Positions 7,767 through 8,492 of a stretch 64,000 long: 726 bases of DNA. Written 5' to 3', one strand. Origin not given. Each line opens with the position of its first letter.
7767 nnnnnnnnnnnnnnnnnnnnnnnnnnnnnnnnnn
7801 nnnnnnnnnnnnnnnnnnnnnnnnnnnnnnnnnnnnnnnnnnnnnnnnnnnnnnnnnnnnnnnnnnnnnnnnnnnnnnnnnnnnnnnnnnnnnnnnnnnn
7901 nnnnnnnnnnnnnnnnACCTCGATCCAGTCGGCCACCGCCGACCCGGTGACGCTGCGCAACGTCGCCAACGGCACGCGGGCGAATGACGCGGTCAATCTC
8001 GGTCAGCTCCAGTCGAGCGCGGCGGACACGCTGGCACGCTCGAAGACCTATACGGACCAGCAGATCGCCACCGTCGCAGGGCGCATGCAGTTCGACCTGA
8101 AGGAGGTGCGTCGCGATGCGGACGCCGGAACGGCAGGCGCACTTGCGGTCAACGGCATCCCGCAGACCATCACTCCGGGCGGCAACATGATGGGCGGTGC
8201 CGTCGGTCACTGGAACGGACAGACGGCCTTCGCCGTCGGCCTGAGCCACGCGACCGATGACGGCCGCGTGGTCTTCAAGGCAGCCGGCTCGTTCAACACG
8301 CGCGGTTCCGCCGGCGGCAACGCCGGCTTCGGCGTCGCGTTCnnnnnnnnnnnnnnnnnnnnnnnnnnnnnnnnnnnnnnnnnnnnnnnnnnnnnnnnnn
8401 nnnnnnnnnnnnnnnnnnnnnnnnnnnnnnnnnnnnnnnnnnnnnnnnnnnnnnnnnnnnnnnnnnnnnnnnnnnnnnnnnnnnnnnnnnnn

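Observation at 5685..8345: Trimeric-autotransporter-like adhesin gene inside a phage-like region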

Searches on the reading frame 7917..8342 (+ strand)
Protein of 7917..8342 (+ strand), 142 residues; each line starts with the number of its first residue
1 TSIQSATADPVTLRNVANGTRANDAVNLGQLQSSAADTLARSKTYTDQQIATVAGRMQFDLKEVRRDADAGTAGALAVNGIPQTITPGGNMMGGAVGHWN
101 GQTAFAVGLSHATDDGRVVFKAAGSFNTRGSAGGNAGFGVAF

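Call 42: search_dna_similar(query=window:7917-8342:+, collection=phages, mode=protein, max_evalue=0.001, max_rows=30)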
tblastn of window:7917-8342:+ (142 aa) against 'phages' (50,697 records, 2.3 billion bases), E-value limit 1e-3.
Records with a match: 13; places in all: 13; records where one place covers at least 80% of the query: 5.
Best place of each record, by identity: <60% 13.
By first word of the organism name: Salmonella 4; Burkholderia 2; Acinetobacter 2; Erwinia 2; Escherichia 1; Pantoea 1; Bacteriophage 1.
By host as written in the record: - 3; Homo sapiens 2; Erwinia amylovora 2; Salmonella Newport strain C398 2; Burkholderia glumae 1; Escherichia sp.; serotype: O112 1; Pantoea agglomerans 1; Burkholderia 1.
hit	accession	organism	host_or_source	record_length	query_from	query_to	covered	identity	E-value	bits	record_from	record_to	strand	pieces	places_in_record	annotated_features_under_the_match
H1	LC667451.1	Burkholderia phage FLC9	Burkholderia glumae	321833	13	142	92%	37.7%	2e-14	74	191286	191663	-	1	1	hypothetical protein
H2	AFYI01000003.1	Salmonella enterica subsp. enterica serovar Infantis str. ...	Homo sapiens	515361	15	138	87%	38.1%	3e-14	74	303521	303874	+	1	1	small, acid-soluble spore protein, SspJ family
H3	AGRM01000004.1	Salmonella enterica subsp. houtenae str. ATCC BAA-1581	Homo sapiens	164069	12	142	92%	34.4%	3e-8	57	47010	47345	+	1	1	Hep_Hag protein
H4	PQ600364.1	Escherichia phage phiSTEC1589-Stx1c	Escherichia sp.; serotype: O112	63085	4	142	98%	28.2%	2e-4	45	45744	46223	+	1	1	terminase large subunit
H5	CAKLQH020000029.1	Acinetobacter phage MD-2021a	not known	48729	47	142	68%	36.9%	2e-12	68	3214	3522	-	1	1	hemagglutinin/invasin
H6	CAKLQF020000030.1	Acinetobacter phage MD-2021a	not known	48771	47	142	68%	36.9%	2e-12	68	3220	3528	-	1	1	hemagglutinin/invasin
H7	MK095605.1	Pantoea phage vB_PagS_MED16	Pantoea agglomerans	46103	61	142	58%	40.2%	3e-5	48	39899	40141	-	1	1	adhesin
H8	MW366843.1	Erwinia phage pEa_SNUABM_5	Erwinia amylovora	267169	31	126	68%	34.0%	3e-4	45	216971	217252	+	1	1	putative autoagglutinating adhesin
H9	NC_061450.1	Erwinia phage pEa_SNUABM_5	Erwinia amylovora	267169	31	126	68%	34.0%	3e-4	45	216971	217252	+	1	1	putative autoagglutinating adhesin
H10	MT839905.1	Bacteriophage sp.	human fecal samples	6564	10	127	83%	26.4%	7e-4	44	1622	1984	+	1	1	record has no annotation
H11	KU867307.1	Salmonella phage vB_SnwM_CGG4-1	Salmonella Newport strain C398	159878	61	142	58%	33.7%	1e-4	46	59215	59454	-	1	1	hypothetical protein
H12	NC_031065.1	Salmonella phage vB_SnwM_CGG4-1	Salmonella Newport strain C398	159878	61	142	58%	33.7%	1e-4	46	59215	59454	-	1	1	hypothetical protein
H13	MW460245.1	Burkholderia phage BCSR5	Burkholderia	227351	57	129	51%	35.6%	2e-6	52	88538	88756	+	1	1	hypothetical protein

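Call 43: get_annotated_region(hit=H1, flank=6000)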
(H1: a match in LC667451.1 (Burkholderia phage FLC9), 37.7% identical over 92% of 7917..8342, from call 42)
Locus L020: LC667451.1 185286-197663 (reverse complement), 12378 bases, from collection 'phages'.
description: Burkholderia phage FLC9 DNA, complete genome.
organism: Burkholderia phage FLC9 (NCBI taxid 2906467)
taxonomy: Viruses; Duplodnaviria; Heunggongvirae; Uroviricota; Caudoviricetes
host: Burkholderia glumae; source: -; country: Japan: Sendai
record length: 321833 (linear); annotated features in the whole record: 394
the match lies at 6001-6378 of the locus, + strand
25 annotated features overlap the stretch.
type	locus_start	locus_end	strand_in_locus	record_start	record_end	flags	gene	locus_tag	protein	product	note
CDS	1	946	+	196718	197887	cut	-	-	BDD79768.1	hypothetical protein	FLC9_gp249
CDS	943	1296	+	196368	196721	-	-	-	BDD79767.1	hypothetical protein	FLC9_gp248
CDS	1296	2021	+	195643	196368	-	-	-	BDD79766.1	hypothetical protein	FLC9_gp247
CDS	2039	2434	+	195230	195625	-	-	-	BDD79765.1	hypothetical protein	FLC9_gp246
CDS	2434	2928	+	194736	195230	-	-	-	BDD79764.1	hypothetical protein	FLC9_gp245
CDS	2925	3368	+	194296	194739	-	-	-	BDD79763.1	hypothetical protein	FLC9_gp244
CDS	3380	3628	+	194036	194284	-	-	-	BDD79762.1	hypothetical protein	FLC9_gp243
CDS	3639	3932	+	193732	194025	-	-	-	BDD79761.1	hypothetical protein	FLC9_gp242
CDS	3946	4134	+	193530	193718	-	-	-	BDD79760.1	hypothetical protein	FLC9_gp241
CDS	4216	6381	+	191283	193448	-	-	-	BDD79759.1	hypothetical protein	FLC9_gp240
CDS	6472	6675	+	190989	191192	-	-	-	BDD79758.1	hypothetical protein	FLC9_gp239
CDS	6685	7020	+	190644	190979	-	-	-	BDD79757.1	hypothetical protein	FLC9_gp238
CDS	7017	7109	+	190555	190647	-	-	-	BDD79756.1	hypothetical protein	FLC9_gp237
CDS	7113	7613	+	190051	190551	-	-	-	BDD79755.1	hypothetical protein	FLC9_gp236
CDS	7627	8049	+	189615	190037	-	-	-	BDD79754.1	hypothetical protein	FLC9_gp235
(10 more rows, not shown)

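Call 44: get_annotated_region(hit=H8, flank=5000)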
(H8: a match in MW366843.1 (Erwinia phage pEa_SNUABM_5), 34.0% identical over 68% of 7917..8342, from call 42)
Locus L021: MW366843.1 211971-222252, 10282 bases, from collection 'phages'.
description: Erwinia phage pEa_SNUABM_5, complete genome.
organism: Erwinia phage pEa_SNUABM_5 (NCBI taxid 2797313)
taxonomy: Viruses; Duplodnaviria; Heunggongvirae; Uroviricota; Caudoviricetes; Rivsvirus; Rivsvirus SNUABM5
host: Erwinia amylovora; source: stream water; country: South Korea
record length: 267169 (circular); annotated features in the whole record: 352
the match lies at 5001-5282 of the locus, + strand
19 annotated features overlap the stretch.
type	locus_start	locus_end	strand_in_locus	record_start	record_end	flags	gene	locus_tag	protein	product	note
CDS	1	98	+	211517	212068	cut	-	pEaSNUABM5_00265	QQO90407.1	hypothetical protein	-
CDS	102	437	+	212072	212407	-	-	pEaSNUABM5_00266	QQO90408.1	hypothetical protein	-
CDS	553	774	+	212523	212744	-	-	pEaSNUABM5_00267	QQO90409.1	putative GNAT N-acetyltransferase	-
CDS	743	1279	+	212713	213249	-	-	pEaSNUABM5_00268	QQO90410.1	hypothetical protein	-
CDS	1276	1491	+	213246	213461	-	-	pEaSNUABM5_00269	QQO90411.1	hypothetical protein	-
CDS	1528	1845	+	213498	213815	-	-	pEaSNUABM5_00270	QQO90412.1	hypothetical protein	-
CDS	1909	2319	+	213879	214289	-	-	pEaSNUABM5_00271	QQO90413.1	hypothetical protein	-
CDS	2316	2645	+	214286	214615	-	-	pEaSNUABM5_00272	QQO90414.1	hypothetical protein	-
CDS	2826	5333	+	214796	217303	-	-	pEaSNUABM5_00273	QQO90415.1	putative autoagglutinating adhesin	-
CDS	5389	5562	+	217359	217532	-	-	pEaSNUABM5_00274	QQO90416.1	hypothetical protein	-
CDS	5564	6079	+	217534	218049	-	-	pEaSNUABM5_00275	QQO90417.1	zinc finger containing protein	-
CDS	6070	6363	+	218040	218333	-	-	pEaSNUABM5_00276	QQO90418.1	hypothetical protein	-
CDS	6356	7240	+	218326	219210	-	-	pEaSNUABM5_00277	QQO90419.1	hypothetical protein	-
CDS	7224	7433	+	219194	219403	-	-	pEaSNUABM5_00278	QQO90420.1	hypothetical protein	-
CDS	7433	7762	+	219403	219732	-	-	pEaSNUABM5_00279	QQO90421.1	hypothetical protein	-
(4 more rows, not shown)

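Call 45: get_annotated_region(hit=H13, flank=5000)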
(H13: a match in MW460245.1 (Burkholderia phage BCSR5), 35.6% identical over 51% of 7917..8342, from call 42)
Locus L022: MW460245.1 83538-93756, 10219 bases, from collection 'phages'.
description: Burkholderia phage BCSR5, complete genome.
organism: Burkholderia phage BCSR5 (NCBI taxid 2805747)
taxonomy: Viruses; Duplodnaviria; Heunggongvirae; Uroviricota; Caudoviricetes
host: Burkholderia; source: sewage sample; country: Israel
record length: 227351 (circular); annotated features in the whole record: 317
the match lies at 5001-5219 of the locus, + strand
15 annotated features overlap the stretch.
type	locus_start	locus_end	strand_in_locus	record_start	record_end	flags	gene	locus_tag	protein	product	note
CDS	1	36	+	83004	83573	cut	-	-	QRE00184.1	hypothetical protein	-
CDS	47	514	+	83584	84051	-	-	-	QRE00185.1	hypothetical protein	-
CDS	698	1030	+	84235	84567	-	-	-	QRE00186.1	hypothetical protein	-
CDS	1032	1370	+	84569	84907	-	-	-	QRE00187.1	hypothetical protein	-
CDS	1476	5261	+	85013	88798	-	-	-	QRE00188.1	hypothetical protein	-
CDS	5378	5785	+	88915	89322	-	-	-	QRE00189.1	hypothetical protein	-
CDS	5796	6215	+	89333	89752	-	-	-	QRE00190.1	hypothetical protein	-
CDS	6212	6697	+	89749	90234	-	-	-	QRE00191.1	hypothetical protein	-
CDS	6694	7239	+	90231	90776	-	-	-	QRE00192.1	hypothetical protein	-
CDS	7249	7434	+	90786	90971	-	-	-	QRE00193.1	hypothetical protein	-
CDS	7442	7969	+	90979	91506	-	-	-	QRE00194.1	hypothetical protein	-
CDS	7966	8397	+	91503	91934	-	-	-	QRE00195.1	hypothetical protein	-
CDS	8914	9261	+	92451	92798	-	-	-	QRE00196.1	hypothetical protein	-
CDS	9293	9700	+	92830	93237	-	-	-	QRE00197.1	hypothetical protein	-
CDS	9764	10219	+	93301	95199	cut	-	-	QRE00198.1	hypothetical protein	-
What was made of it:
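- The same kind of gene in the same kind of neighbourhood occurs in bona fide cultured jumbo phages (calls 43-45).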

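Call 51: search_protein_families(library=pfam, proteins=[L020:4216-6378:+, L021:2826-5330:+, L022:1476-5258:+], max_evalue=0.01)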
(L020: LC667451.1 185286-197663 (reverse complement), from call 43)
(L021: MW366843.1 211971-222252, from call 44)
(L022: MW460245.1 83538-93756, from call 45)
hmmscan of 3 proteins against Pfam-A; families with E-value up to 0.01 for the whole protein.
L020:4216-6378:+ (721 aa): 1 family
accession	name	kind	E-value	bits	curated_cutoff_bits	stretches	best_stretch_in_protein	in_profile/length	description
PF03895.21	YadA_anchor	-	1e-15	58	22.7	1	661-721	1-60/60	YadA-like membrane anchor domain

L021:2826-5330:+ (835 aa): 4 families
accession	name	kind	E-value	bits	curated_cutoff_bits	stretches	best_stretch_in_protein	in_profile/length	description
PF03895.21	YadA_anchor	-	6.6e-09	36.2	22.7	1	781-833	6-58/60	YadA-like membrane anchor domain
PF04899.17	MbeD_MobD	-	0.0001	22.8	21.6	0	451-480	36-65/70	MbeD/MobD like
PF01442.23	Apolipoprotein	-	0.00016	21.9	90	1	90-296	2-187/190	Apolipoprotein A1/A4/E domain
PF06825.17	HSBP1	-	0.0026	18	28.6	0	258-281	11-34/51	Heat shock factor binding protein 1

L022:1476-5258:+ (1261 aa): 16 families
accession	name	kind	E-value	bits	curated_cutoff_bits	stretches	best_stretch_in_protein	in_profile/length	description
PF05662.19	YadA_stalk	-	9.8e-81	266.3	28.4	10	1019-1052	1-31/43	Coiled stalk of trimeric autotransporter adhesin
PF03895.21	YadA_anchor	-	2.9e-16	59.7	22.7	1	1201-1261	1-60/60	YadA-like membrane anchor domain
PF05658.19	YadA_head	-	2.5e-15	56.8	25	3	152-178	1-27/27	YadA head domain repeat (2 copies)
PF04513.17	Baculo_PEP_C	-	1.9e-10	41.4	38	1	278-357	34-117/140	Baculovirus polyhedron envelope protein, PEP, C terminus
PF07889.17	DUF1664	-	3.8e-10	40.3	34.6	0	279-351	49-120/124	Protein of unknown function (DUF1664)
PF23991.1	DUF7310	-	1.4e-09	38.8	40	0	702-737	28-63/83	Coiled-coil region of unknown function (DUF7310)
PF10805.13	DUF2730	-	1.1e-06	29.1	24.9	0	1158-1188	57-87/102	Protein of unknown function (DUF2730)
PF08614.16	ATG16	-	0.00018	22.2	33.7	0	795-864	93-162/200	Autophagy protein 16 (ATG16)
PF05531.17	NPV_P10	-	0.00023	22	29.8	0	435-491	8-67/75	Nucleopolyhedrovirus P10 protein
PF12329.13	TMF_DNA_bd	-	0.00036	20.9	35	0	447-493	14-60/74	TATA element modulatory factor 1 DNA binding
PF08702.15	Fib_alpha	-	0.00086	19.9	29.9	1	295-384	27-116/143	Fibrinogen alpha/beta chain family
PF01391.23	Collagen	-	0.00093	19.3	27.2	1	1125-1150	28-53/60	Collagen triple helix repeat (20 copies)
PF01519.22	DUF16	-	0.0018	19.1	40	0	553-598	32-77/104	Protein of unknown function DUF16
PF20667.3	Sec10_N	-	0.0025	18.3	27.4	0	292-359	13-83/118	Exocyst complex component Sec10, N-terminal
PF07727.20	RVT_2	-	0.0055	16.8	31.6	0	578-609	106-137/244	Reverse transcriptase (RNA-dependent DNA polymerase)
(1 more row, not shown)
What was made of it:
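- Closest known: TAAs encoded by cultured jumbo phages: Burkholderia phage FLC9 gp240. Different: Their passengers differ: FLC9 and pEa are mostly coiled coil, while BCSR5 has canonical head and neck repeats (call 51).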

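Call 69: find_related_loci(query=A2, collection=viral_contigs, flank=5000)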
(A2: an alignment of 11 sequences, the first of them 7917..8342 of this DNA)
Query A2 (142 aa) in viral_contigs; peptide patterns used: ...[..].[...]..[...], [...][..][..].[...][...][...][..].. (x = any residue, [..] = any of these).
520 stretches matched a pattern; 53 encode a relative of the query (tblastn E <= 1e-3); 53 distinct loci.
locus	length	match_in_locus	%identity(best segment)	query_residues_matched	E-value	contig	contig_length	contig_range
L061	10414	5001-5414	43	5-142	5e-28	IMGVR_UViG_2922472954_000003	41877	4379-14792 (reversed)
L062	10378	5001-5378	42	13-142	9e-24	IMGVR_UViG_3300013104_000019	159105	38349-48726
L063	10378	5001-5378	42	13-142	2e-23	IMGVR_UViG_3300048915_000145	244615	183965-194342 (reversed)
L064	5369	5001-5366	36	13-142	1e-19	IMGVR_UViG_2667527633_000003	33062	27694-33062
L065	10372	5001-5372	38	13-142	5e-18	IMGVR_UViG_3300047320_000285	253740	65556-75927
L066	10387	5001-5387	38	13-142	3e-17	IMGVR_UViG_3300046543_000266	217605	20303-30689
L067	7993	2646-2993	38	6-130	1e-16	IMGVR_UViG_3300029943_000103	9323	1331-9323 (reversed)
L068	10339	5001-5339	36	13-142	1e-16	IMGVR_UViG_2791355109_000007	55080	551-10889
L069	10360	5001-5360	39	29-142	1e-16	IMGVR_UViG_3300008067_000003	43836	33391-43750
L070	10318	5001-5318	40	32-142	9e-16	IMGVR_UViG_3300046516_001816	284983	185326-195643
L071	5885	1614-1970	37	6-133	2e-15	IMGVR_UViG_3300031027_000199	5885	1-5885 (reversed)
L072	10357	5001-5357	37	6-133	2e-15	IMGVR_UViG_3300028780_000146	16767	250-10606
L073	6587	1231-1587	37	6-133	2e-15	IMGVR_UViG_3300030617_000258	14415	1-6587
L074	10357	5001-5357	37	6-133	2e-15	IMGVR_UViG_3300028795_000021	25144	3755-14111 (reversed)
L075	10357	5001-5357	37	6-133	2e-15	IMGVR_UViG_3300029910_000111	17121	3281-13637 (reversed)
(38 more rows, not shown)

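Call 87: get_annotated_region(hit=H7, flank=4000)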
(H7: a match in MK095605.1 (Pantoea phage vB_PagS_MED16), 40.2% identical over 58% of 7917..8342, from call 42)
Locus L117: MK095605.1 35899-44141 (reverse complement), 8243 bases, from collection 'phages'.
description: Pantoea phage vB_PagS_MED16, complete genome.
organism: Pantoea phage vB_PagS_MED16 (NCBI taxid 2499074)
taxonomy: Viruses; Duplodnaviria; Heunggongvirae; Uroviricota; Caudoviricetes
host: Pantoea agglomerans; source: Amelanchier spicata; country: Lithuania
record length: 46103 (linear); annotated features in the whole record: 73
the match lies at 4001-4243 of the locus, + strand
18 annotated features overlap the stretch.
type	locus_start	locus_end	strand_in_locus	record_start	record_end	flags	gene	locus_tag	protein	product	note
CDS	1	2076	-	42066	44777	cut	-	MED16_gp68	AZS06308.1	putative DNA primase/replicative helicase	similar to DNA primase (AGZ17850.1) from Enterobacteria phage IME_EC2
CDS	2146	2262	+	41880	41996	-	-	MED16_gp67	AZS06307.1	hypothetical protein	-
CDS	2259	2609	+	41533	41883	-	-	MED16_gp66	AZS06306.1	hypothetical protein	similar to hypothetical protein mEp390_033 (YP_007112450.1) from Enterobacterial phage mEp390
CDS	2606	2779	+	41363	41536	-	-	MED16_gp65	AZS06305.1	hypothetical protein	-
CDS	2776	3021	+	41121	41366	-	-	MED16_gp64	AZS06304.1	hypothetical protein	similar to hypothetical protein SP37_67 (YP_009221433.1) from Salmonella phage 37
CDS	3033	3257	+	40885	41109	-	-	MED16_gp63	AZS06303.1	hypothetical protein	-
CDS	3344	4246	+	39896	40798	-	-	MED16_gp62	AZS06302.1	adhesin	similar to adhesin (YP_006987532.1) from~Cronobacter phage vB_CsaM_GAP32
CDS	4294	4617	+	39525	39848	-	-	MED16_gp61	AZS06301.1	hypothetical protein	similar to hypothetical protein (WP_013511345.1) from Pantoea sp. At-9b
CDS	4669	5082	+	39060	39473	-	-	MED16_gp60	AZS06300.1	hypothetical protein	-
CDS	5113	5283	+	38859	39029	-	-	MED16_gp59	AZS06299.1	hypothetical protein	-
CDS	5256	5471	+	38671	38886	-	-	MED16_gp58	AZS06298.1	hypothetical protein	similar to hypothetical protein BI096_gp42 (YP_009284319.1) from Enterobacter phage Arya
CDS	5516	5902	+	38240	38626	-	-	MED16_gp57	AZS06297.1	hypothetical protein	-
CDS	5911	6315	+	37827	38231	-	-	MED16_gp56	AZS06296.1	hypothetical protein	-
CDS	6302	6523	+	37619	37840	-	-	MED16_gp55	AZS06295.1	hypothetical protein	-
CDS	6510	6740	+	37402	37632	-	-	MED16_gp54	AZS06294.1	hypothetical protein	-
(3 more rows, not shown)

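Call 88: get_annotated_region(hit=H11, flank=4000)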
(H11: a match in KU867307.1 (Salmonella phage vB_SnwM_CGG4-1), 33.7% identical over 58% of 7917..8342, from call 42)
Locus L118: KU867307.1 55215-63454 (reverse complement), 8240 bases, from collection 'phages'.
description: Salmonella phage vB_SnwM_CGG4-1, complete genome.
organism: Salmonella phage vB_SnwM_CGG4-1 (NCBI taxid 1815631)
taxonomy: Viruses; Duplodnaviria; Heunggongvirae; Uroviricota; Caudoviricetes; Straboviridae; Tevenvirinae; Gelderlandvirus; Gelderlandvirus cgg41
host: Salmonella Newport strain C398; source: sewage; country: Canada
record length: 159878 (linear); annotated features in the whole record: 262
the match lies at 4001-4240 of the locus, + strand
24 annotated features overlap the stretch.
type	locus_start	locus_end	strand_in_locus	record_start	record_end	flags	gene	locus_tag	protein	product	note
CDS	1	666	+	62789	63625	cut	-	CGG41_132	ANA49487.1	DNA end protector protein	-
CDS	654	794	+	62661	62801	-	-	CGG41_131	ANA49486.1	hypothetical protein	-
CDS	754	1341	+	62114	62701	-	-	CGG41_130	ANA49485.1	tail completion and sheath stabilizer protein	-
CDS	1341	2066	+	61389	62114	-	-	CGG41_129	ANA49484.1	deoxynucleoside monophosphate kinase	-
CDS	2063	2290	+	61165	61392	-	-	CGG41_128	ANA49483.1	57A chaperone for long tail fiber formation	-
CDS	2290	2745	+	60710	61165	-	-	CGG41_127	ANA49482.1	hypothetical protein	-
CDS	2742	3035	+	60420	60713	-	-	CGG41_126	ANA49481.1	hypothetical protein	-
CDS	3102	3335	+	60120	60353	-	-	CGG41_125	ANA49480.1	hypothetical protein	-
CDS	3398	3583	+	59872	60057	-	-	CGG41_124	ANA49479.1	hypothetical protein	-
CDS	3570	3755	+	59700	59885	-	-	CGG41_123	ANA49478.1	hypothetical protein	-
CDS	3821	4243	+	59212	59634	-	-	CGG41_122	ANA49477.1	hypothetical protein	-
CDS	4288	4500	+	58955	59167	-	-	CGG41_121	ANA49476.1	hypothetical protein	-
CDS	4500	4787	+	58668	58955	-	-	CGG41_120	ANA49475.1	hypothetical protein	-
tRNA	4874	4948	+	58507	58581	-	-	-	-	tRNA-Met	-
tRNA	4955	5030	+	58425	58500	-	-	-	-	tRNA-Gln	-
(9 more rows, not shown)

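Call 89: get_annotated_region(hit=H4, flank=4000)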
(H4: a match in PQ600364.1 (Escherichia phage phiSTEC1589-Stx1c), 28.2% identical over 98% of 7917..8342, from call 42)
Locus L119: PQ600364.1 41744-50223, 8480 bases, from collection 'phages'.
description: Escherichia phage phiSTEC1589-Stx1c, complete genome.
organism: Escherichia phage phiSTEC1589-Stx1c (NCBI taxid 3385105)
taxonomy: Viruses
host: Escherichia sp.; serotype: O112; source: human; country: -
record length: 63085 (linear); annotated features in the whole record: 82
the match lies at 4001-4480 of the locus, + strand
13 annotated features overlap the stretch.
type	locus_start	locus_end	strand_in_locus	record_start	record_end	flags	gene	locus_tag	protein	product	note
CDS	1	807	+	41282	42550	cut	-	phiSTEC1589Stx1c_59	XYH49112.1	hypothetical protein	+strand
CDS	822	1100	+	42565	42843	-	-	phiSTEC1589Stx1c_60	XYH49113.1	hypothetical protein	+strand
CDS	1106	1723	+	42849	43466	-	-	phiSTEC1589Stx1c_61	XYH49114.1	endopeptidase Rz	+strand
CDS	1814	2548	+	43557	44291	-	-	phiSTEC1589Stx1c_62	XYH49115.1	virulence determinant Bor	+strand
CDS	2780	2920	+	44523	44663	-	-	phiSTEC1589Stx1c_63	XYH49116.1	hypothetical protein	+strand; ORF B85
CDS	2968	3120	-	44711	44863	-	-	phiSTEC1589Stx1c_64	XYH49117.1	terminase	-strand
CDS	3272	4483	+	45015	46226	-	-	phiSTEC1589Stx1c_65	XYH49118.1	terminase large subunit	+strand; T4-like headful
CDS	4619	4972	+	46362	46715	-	-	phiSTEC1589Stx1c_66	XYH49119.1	portal protein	+strand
CDS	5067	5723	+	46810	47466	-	-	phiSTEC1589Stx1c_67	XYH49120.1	portal protein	+strand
CDS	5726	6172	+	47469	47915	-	-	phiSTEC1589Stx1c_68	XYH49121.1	hypothetical protein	+strand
CDS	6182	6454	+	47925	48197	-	-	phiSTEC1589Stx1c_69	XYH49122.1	N4-family major capsid protein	+strand; gp56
CDS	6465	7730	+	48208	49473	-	-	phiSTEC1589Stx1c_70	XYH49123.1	hypothetical protein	+strand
CDS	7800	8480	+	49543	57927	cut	-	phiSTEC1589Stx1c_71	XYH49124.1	hypothetical protein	+strand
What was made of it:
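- An Eib-like TAA sits next to the Bor and Rz lysis-region genes in an Stx1c phage (calls 42, 89).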

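Call 101: predict_structure(alignment_id=A4)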
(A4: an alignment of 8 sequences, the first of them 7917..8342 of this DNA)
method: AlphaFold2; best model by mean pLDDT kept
length: 142 residues; sequences in the alignment: 8
mean_pLDDT: 61.2   pTM: 0.46
mean pLDDT of the five models: 61.2, 60.6, 60.4, 59.7, 50.1
residues with pLDDT >= 90: 0; 70-90: 64; 50-70: 31; < 50: 47
segments of 3 or more residues with pLDDT < 50: 1-37, 39-42, 56-58
pLDDT, mean of each block of 10 residues (from residue 1): 33 34 40 48 49 51 71 68 76 78 79 81 76 73 66
secondary structure, 60 per line:
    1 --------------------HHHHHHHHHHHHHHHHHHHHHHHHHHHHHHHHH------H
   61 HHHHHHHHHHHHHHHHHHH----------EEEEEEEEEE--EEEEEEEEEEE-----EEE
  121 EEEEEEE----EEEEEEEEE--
elements in order: H21-53 H60-79 E90-99 E102-112 E118-127 E132-140
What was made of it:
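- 8067..8342 (+): Membrane anchor: pore helix (aa ~804-823) and four beta-strands (aa 834-843, 846-856, 862-871, 876-884), ending GFGVAF. AF2 topology (call 101).
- On Trimeric autotransporter adhesin (type Vc): AF2 gives a helix at model residues 60-79 and strands at 90-99, 102-112, 118-127 and 132-140 (call 101).
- Checked: The AF2 model of aa 745-886 shows a helix followed by four strands (call 101).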
